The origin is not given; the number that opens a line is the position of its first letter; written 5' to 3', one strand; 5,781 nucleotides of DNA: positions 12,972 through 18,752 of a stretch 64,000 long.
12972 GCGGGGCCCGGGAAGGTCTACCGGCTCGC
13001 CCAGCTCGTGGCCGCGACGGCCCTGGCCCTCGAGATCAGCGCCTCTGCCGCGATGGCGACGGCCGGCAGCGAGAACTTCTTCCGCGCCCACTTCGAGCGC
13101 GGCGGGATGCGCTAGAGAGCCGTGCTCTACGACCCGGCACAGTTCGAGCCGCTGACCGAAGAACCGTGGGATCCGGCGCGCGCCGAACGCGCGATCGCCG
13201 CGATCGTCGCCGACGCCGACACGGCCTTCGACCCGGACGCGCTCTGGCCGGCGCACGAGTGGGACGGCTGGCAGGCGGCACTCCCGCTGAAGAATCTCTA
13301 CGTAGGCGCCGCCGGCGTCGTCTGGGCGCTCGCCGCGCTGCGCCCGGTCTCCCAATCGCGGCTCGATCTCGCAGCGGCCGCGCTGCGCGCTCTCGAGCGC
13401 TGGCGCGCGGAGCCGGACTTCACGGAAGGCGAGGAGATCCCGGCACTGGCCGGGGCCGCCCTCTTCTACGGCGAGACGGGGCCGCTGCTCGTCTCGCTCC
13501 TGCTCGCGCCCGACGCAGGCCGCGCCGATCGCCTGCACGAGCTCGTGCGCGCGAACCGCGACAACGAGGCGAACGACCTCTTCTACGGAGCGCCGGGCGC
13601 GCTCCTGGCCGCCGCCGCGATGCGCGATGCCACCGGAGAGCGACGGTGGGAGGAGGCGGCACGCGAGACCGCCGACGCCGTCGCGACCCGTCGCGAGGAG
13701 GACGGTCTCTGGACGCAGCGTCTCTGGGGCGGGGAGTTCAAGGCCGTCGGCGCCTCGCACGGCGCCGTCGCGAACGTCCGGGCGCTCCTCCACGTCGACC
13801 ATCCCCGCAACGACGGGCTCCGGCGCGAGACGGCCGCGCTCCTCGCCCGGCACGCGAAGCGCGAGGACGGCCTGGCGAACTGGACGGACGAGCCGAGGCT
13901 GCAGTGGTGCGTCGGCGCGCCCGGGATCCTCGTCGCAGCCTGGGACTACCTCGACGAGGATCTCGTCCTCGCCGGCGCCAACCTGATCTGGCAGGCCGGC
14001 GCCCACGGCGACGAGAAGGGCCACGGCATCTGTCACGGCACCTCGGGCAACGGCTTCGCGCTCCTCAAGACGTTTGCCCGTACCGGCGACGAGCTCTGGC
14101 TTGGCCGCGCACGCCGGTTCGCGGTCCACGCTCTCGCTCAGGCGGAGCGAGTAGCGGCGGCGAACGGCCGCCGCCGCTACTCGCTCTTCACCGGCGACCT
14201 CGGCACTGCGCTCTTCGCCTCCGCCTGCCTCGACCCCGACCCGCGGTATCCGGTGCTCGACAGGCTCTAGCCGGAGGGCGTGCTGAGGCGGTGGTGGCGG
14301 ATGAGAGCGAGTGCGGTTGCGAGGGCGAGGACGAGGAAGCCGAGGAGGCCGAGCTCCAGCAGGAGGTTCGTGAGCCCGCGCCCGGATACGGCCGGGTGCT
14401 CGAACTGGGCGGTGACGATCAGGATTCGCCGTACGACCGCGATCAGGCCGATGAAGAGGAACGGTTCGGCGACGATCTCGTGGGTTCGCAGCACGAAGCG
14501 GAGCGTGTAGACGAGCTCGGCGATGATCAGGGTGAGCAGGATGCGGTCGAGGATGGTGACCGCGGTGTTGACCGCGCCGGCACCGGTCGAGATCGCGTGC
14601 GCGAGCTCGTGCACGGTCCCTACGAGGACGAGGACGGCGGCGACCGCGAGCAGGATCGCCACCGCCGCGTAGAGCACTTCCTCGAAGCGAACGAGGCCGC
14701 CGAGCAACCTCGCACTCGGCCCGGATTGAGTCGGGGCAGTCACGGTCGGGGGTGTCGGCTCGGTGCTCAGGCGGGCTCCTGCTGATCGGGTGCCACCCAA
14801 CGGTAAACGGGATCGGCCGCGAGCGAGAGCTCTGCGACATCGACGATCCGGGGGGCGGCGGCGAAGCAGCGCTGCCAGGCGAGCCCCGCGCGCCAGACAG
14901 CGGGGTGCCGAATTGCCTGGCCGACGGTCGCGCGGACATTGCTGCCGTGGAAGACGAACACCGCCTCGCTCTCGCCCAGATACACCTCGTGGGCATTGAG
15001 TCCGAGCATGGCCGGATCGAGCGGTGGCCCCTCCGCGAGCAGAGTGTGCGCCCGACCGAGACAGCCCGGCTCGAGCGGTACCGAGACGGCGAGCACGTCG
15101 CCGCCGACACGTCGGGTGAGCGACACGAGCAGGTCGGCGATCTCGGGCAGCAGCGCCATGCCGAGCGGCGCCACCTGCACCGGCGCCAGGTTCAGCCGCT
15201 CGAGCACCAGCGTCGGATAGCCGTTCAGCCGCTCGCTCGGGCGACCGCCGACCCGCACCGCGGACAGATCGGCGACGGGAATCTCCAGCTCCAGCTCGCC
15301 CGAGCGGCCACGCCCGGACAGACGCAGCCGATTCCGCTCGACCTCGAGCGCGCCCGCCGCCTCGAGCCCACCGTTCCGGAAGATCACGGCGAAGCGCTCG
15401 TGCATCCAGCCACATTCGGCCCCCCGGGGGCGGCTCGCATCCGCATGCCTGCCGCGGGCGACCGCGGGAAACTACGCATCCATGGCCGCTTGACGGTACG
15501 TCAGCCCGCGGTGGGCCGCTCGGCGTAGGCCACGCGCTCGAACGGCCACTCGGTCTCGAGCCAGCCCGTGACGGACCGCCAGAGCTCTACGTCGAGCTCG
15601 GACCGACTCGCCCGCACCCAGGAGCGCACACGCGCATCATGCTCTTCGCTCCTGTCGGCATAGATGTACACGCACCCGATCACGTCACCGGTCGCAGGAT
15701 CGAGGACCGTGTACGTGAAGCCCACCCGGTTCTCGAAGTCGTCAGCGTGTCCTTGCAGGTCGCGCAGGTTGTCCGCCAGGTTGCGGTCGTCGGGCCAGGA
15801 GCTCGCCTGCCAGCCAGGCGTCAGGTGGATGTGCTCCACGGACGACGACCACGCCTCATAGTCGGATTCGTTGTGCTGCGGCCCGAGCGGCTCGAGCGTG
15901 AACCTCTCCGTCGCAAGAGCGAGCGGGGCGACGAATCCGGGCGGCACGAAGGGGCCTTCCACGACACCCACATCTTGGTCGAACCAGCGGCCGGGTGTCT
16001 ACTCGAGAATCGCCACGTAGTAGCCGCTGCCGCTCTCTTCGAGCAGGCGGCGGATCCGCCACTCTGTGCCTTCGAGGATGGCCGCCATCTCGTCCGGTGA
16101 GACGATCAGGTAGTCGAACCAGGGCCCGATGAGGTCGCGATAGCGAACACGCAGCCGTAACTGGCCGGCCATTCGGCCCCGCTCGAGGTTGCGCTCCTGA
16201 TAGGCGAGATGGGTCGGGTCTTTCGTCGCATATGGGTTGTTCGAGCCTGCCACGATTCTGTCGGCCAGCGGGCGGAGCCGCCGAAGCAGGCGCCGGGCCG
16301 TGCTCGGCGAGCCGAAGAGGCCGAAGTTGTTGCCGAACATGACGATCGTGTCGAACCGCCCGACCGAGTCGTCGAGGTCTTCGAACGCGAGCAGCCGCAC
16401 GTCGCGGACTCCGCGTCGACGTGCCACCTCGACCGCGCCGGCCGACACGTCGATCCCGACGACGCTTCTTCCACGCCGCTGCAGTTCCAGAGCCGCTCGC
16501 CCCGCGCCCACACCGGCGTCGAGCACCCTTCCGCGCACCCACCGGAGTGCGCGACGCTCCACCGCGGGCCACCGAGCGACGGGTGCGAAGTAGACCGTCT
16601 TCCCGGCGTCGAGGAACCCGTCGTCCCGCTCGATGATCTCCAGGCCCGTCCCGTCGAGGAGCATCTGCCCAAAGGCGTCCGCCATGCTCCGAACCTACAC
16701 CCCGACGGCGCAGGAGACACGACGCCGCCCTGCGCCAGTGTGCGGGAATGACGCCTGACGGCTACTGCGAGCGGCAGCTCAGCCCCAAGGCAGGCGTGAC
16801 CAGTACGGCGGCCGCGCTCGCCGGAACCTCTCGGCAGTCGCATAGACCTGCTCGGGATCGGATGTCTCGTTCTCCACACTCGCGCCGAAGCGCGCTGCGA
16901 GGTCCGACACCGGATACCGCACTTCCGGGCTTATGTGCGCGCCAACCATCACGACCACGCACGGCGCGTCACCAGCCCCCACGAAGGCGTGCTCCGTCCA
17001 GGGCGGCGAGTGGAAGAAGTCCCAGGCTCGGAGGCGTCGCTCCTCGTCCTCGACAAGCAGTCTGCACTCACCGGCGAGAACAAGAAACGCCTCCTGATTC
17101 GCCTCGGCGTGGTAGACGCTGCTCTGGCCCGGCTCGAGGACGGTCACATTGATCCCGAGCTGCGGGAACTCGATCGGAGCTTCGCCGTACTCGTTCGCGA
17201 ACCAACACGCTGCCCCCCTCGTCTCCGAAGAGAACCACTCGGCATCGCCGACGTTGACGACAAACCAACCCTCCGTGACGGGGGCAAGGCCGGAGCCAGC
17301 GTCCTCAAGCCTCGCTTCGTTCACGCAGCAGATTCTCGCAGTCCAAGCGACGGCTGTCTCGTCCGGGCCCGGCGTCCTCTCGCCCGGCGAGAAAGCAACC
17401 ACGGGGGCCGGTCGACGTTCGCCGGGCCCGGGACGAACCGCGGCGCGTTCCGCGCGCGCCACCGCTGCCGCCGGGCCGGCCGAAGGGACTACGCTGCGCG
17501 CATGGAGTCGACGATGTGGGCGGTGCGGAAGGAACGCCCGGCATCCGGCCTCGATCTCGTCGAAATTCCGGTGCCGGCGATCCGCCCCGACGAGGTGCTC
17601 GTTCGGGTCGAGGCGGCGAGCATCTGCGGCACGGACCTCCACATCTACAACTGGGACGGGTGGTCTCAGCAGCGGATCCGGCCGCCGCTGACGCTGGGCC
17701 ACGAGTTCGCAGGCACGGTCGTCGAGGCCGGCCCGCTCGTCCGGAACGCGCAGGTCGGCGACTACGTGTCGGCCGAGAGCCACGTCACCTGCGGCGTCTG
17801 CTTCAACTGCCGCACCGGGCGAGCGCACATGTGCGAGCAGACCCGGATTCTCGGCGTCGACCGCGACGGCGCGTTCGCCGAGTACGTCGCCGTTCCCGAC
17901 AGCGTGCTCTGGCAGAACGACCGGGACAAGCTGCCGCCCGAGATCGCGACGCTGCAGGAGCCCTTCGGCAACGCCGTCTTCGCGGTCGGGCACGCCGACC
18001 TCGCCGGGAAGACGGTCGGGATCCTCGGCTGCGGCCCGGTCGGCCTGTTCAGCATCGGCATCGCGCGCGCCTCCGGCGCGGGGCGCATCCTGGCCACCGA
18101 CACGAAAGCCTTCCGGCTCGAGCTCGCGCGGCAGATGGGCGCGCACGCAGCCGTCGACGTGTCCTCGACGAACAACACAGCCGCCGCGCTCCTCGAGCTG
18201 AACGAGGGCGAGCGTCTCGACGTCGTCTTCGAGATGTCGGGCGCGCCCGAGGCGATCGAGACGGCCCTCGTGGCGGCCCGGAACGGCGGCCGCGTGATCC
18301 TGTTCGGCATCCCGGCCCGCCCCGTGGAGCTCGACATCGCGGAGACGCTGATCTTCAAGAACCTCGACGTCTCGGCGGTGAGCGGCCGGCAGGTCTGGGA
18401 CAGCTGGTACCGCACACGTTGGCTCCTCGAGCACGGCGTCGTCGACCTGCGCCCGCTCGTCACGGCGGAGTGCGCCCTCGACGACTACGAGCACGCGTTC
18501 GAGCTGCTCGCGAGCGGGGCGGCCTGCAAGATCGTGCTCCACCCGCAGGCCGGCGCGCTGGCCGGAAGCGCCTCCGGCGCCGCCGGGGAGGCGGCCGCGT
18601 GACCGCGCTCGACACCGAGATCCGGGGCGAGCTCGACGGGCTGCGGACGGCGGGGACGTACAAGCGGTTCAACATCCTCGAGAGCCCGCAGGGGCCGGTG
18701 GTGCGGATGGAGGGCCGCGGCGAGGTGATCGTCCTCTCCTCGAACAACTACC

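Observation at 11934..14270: Orphan two-gene module: soluble HMG-CoA-reductase-like enzyme coupled to a LanC-like zinc cyclase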

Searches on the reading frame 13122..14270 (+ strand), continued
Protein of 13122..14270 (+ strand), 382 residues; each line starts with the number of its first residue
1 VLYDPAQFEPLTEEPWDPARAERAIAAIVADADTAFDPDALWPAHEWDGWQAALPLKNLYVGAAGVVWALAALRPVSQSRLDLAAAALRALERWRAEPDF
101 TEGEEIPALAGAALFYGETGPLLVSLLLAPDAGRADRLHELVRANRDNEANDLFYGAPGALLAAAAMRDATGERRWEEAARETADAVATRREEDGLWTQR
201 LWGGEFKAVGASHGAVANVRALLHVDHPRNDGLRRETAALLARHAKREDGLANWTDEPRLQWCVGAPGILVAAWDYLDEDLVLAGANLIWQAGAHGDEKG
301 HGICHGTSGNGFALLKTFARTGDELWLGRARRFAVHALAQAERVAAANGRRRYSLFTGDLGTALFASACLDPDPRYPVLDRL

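Call 56: search_protein_families(library=pfam, proteins=[L144:4043-5986:+, L144:7163-7924:-, L121:3683-4660:+, L121:7222-7956:-, L114:5146-5820:+, L114:8002-9117:+, L108:4813-5709:+, L108:7122-7685:+, L158:3446-4066:+, L158:6670-7578:+], max_evalue=0.001)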
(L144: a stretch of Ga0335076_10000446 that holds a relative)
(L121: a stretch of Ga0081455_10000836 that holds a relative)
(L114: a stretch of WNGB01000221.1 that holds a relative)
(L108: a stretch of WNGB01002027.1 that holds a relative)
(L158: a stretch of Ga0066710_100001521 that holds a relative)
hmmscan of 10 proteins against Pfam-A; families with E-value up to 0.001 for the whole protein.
L144:4043-5986:+ (647 aa): 8 families
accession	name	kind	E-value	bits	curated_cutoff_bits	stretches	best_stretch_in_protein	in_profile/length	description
PF00580.27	UvrD-helicase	-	1.9e-10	41.3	23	2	427-479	198-251/271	UvrD/REP helicase N-terminal domain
PF13538.12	UvrD_C_2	-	4.5e-09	36.5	27.4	1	590-637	4-52/52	UvrD-like helicase C-terminal domain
PF13245.12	AAA_19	-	6.4e-08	33.3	25.1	1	177-479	8-129/134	AAA domain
PF01443.25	Viral_helicase1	-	6.5e-07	29.8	21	1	431-637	47-227/228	Viral superfamily 1 RNA helicase core domain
PF13401.12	AAA_22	-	7.8e-05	23.4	27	0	179-249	4-72/130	AAA domain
PF13361.12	UvrD_C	-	0.00016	21.7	25.6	1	589-637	288-346/350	UvrD-like helicase C-terminal domain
PF09848.15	SLFN-g3_helicase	-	0.00044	20.1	24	0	183-230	4-49/354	Schlafen group 3, DNA/RNA helicase domain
PF02562.22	PhoH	-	0.00068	19.6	27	0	444-482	122-161/205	PhoH-like protein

L144:7163-7924:- (253 aa): 2 families
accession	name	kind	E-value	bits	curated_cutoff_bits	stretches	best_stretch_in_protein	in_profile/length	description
PF13469.12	Sulfotransfer_3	-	1.8e-28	100.7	27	1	6-195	2-213/216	Sulfotransferase family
PF00685.33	Sulfotransfer_1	-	6.9e-09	35.9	22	1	149-195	137-182/255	Sulfotransferase domain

L121:3683-4660:+ (325 aa): 1 family
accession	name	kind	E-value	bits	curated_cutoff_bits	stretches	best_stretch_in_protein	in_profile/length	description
PF14016.12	DUF4232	-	5e-12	46.5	27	1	57-176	1-106/129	Domain of unknown function (DUF4232)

L121:7222-7956:- (244 aa): 3 families
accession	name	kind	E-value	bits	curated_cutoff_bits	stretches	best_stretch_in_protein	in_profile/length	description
PF01638.23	HxlR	-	5.6e-24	84.3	20.8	1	16-101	1-87/91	HxlR-like helix-turn-helix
PF14864.11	Alkyl_sulf_C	-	7e-07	29.9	27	1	108-204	9-105/125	Alkyl sulfatase C-terminal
PF02036.22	SCP2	-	6.5e-05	23.6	21.3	1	134-204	23-92/101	SCP-2 sterol transfer family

L114:5146-5820:+ (224 aa): 3 families
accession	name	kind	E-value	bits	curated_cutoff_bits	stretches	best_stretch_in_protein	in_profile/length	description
PF13527.13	Acetyltransf_9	-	7.9e-12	45.7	25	1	45-171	2-126/127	Acetyltransferase (GNAT) domain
PF13508.13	Acetyltransf_7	-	2.5e-07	31.4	27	1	89-171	5-84/84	Acetyltransferase (GNAT) domain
PF00583.31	Acetyltransf_1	-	4.8e-07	30.5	20.7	1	78-157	24-98/116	Acetyltransferase (GNAT) family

L114:8002-9117:+ (371 aa): 4 families
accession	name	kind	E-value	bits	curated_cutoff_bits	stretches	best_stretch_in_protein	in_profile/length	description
PF15902.12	Sortilin-Vps10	-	9.2e-17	61.4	33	1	127-197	3-61/446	Sortilin, neurotensin receptor 3,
PF02012.26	BNR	-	6.3e-14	50.1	27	0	65-75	1-11/12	BNR/Asp-box repeat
PF14870.12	PSII_BNR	-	7.4e-08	32.4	27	0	238-358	41-143/303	Photosynthesis system II assembly factor YCF48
PF13088.12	BNR_2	-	3.9e-05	23.6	31.4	0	55-249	73-250/277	BNR repeat-like domain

L108:4813-5709:+ (298 aa): 5 families
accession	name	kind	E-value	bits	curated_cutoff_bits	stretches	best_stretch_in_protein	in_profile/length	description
PF13649.12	Methyltransf_25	-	1.1e-15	58.5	27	1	133-225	3-97/97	Methyltransferase domain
PF08241.18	Methyltransf_11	-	1.5e-14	54.8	21.2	1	133-228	2-94/95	Methyltransferase domain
PF08242.18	Methyltransf_12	-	1.2e-13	52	30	1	133-226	2-97/98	Methyltransferase domain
PF13489.12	Methyltransf_23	-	2.4e-08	34.3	27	1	126-235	21-122/164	Methyltransferase domain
PF13847.12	Methyltransf_31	-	2.4e-05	24.5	27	1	128-233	4-113/145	Methyltransferase domain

L108:7122-7685:+ (187 aa): 0 families

L158:3446-4066:+ (206 aa): 12 families
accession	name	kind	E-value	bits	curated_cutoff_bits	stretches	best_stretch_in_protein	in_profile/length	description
PF13649.12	Methyltransf_25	-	2.1e-20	73.6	27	1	69-157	1-97/97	Methyltransferase domain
PF08241.18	Methyltransf_11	-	4.3e-18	66.2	21.2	1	70-160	1-94/95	Methyltransferase domain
PF13847.12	Methyltransf_31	-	3.1e-15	56.6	27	1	67-158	5-106/145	Methyltransferase domain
PF08242.18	Methyltransf_12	-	1.2e-11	45.7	30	1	70-152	1-84/98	Methyltransferase domain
PF01209.24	Ubie_methyltran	-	1.4e-09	38.1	20.1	1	56-140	38-123/233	ubiE/COQ5 methyltransferase family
PF13489.12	Methyltransf_23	-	8e-09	35.9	27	1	61-144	18-92/164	Methyltransferase domain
PF24675.1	NpmA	-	1.8e-05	24.6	60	1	69-108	27-67/214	16S rRNA (adenine(1408)-N(1))-methyltransferase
PF01135.25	PCMT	-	5.2e-05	23.6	20.3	1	54-124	63-133/210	Protein-L-isoaspartate(D-aspartate) O-methyltransferase (PCMT)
PF00891.24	Methyltransf_2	-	7.6e-05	22.6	22.3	1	67-140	64-134/210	O-methyltransferase domain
PF05175.20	MTS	-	0.0001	22.5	23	1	68-138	34-103/170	Methyltransferase small domain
PF01739.24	CheR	-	0.0006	19.7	27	0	111-151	114-154/195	CheR methyltransferase, SAM binding domain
PF01728.25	FtsJ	-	0.00081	19.8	24.1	0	65-138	21-96/181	FtsJ-like methyltransferase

L158:6670-7578:+ (302 aa): 1 family
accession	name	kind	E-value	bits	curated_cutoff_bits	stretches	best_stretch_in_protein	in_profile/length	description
PF00491.26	Arginase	-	4.5e-76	256.4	22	1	8-297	2-279/280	Arginase family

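Call 77: predict_structure(alignment_id=A5)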
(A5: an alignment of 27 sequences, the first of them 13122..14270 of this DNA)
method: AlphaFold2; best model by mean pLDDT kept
length: 382 residues; sequences in the alignment: 27
mean_pLDDT: 90.3   pTM: 0.91
mean pLDDT of the five models: 90.3, 90.1, 88.5, 86.7, 84.1
residues with pLDDT >= 90: 279; 70-90: 78; 50-70: 11; < 50: 14
segments of 3 or more residues with pLDDT < 50: 46-59
pLDDT, mean of each block of 10 residues (from residue 1): 91 96 98 93 58 44 89 94 96 81 75 87 95 98 92 91 96 97 96 94 88 92 95 97 96 92 91 96 98 81 90 97 98 97 90 89 97 90 66
secondary structure, 60 per line:
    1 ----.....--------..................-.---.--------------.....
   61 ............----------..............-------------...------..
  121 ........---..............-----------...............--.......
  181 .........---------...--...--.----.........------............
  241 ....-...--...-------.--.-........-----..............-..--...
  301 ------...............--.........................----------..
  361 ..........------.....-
elements in order: H18-35 H56-72 H83-96 H119-128 H132-145 H157-171 H174-189 E199-201 E204-206 H215-222 H229-244 E246-248 E251-253 H266-273 H279-292 H307-321 H324-348 H359-370 H377-381

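Call 80: fold_search(model_id=the predicted structure, library=pdb)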
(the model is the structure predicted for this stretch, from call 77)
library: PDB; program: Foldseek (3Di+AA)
matches with E <= 10: 886; with E <= 0.001: 27
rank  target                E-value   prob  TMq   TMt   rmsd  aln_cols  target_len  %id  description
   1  6wq1_A                1.9e-11  1.00  0.66  0.64   5.6       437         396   22  Eukaryotic LanCL2 protein (released 2021-05-05)
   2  6wq1_C                1.2e-10  1.00  0.69  0.67   4.9       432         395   21  Eukaryotic LanCL2 protein (released 2021-05-05)
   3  8czk_A                3.0e-10  1.00  0.69  0.66   5.1       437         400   19  Human LanCL1 bound to GSH and Dhb-Erk peptide (released 2023-01-25)
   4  8d0v_A                4.3e-10  1.00  0.69  0.66   5.1       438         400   20  Human LanCL1 C264A mutant bound to GSH (released 2023-01-25)
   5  3e6u_A                4.5e-10  1.00  0.67  0.63   5.4       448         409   19  Crystal structure of Human LanCL1 (released 2009-06-23)
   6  3t33                  5.7e-10  1.00  0.66  0.62   7.8       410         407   20  Crystal Structure of Arabidopsis GCR2 (released 2013-04-17)
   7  3e73_A                1.1e-09  1.00  0.66  0.63   5.5       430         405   20  Crystal Structure of Human LanCL1 complexed with GSH (released 2009-06-30)
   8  3e6u_D                1.9e-09  1.00  0.66  0.63   5.6       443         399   19  Crystal structure of Human LanCL1 (released 2009-06-23)
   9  3e6u_B                3.9e-09  1.00  0.65  0.63   5.7       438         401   19  Crystal structure of Human LanCL1 (released 2009-06-23)
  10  8byk                  2.8e-07  1.00  0.64  0.57   6.7       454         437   13  The structure of MadC from Clostridium maddingley reveals new insights into class I lanthipeptide cyclases (released 2023-02-22)
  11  8cav_A                1.9e-06  1.00  0.61  0.30   6.5       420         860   18  Discovery of the lanthipeptide Curvocidin and structural insights into its trifunctional synthetase CuvL (released 2023-06-14)
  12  8sam_A                2.5e-06  1.00  0.65  0.32   5.5       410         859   15  Crystal structure of class III lanthipeptide synthetase LP-GS-ThurKC in complex with ATP (released 2023-10-11)
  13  8sao_B                3.4e-06  1.00  0.68  0.33   5.4       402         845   14  Crystal structure of class III lanthipeptide synthetase ThurKC in complex with ThurA1 leader peptide (released 2023-11-01)
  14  8car                  1.0e-05  1.00  0.58  0.30   7.1       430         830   19  Discovery of the lanthipeptide Curvocidin and structural insights into its trifunctional synthetase CuvL (released 2023-06-14)
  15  8cav_B                1.4e-05  1.00  0.62  0.30   6.5       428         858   19  Discovery of the lanthipeptide Curvocidin and structural insights into its trifunctional synthetase CuvL (released 2023-06-14)
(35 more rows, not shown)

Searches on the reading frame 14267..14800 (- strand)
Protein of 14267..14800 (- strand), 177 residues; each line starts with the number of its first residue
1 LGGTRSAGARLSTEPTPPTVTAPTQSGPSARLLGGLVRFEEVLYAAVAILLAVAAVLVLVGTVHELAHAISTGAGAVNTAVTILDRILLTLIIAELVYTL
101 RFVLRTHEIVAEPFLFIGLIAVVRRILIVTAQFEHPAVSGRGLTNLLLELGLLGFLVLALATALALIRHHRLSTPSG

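Call 3: search_protein_families(library=pfam, proteins=[window:14267-14800:-], max_evalue=0.01)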
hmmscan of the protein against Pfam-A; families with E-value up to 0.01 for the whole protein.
window:14267-14800:- (177 aa): 1 family
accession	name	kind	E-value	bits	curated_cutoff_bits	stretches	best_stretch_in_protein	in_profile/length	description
PF06146.17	PsiE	-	1.2e-10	42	23.9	1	47-170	3-120/122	Phosphate-starvation-inducible E family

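Call 4: search_protein_families(library=ncbifam, proteins=[window:14267-14800:-], max_evalue=0.01)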
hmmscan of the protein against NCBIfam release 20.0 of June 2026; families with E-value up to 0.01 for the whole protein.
window:14267-14800:- (177 aa): 0 families

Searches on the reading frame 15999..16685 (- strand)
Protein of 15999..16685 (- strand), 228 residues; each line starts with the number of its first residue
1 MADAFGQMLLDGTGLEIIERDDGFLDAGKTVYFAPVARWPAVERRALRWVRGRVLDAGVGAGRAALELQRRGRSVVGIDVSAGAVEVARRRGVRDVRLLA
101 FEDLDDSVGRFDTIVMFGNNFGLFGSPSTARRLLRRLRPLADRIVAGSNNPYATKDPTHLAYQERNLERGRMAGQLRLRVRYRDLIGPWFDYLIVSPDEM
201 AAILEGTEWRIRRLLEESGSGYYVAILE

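Call 27: search_protein_families(library=pfam, proteins=[window:15999-16685:-], max_evalue=0.0001)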
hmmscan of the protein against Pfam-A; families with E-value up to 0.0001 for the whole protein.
window:15999-16685:- (228 aa): 5 families
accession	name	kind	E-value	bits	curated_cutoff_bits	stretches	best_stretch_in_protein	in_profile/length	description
PF13649.12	Methyltransf_25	-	1.2e-11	45.6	27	1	54-139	1-95/97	Methyltransferase domain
PF08241.18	Methyltransf_11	-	4.9e-08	33.9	21.2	1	55-118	1-68/95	Methyltransferase domain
PF13489.12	Methyltransf_23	-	1.3e-06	28.7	27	1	50-117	22-88/164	Methyltransferase domain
PF08242.18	Methyltransf_12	-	2.4e-06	28.6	30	1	55-138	1-89/98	Methyltransferase domain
PF13847.12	Methyltransf_31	-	2.8e-05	24.3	27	1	53-116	6-80/145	Methyltransferase domain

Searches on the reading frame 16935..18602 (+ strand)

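Call 27: search_protein_families(library=pfam, proteins=[window:16935-18602:+], max_evalue=0.0001)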
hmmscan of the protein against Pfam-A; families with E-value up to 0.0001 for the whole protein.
window:16935-18602:+ (555 aa): 3 families
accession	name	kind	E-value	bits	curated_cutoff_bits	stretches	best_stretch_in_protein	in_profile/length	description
PF08240.17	ADH_N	-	5e-30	104.3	23.5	1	218-326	2-100/104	Alcohol dehydrogenase GroES-like domain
PF00107.32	ADH_zinc_N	-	8.6e-26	90.8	31.8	1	368-492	1-121/129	Zinc-binding dehydrogenase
PF16912.11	Glu_dehyd_C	-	1.1e-08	35.2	34.9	1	355-523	28-199/211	Glucose dehydrogenase C-terminus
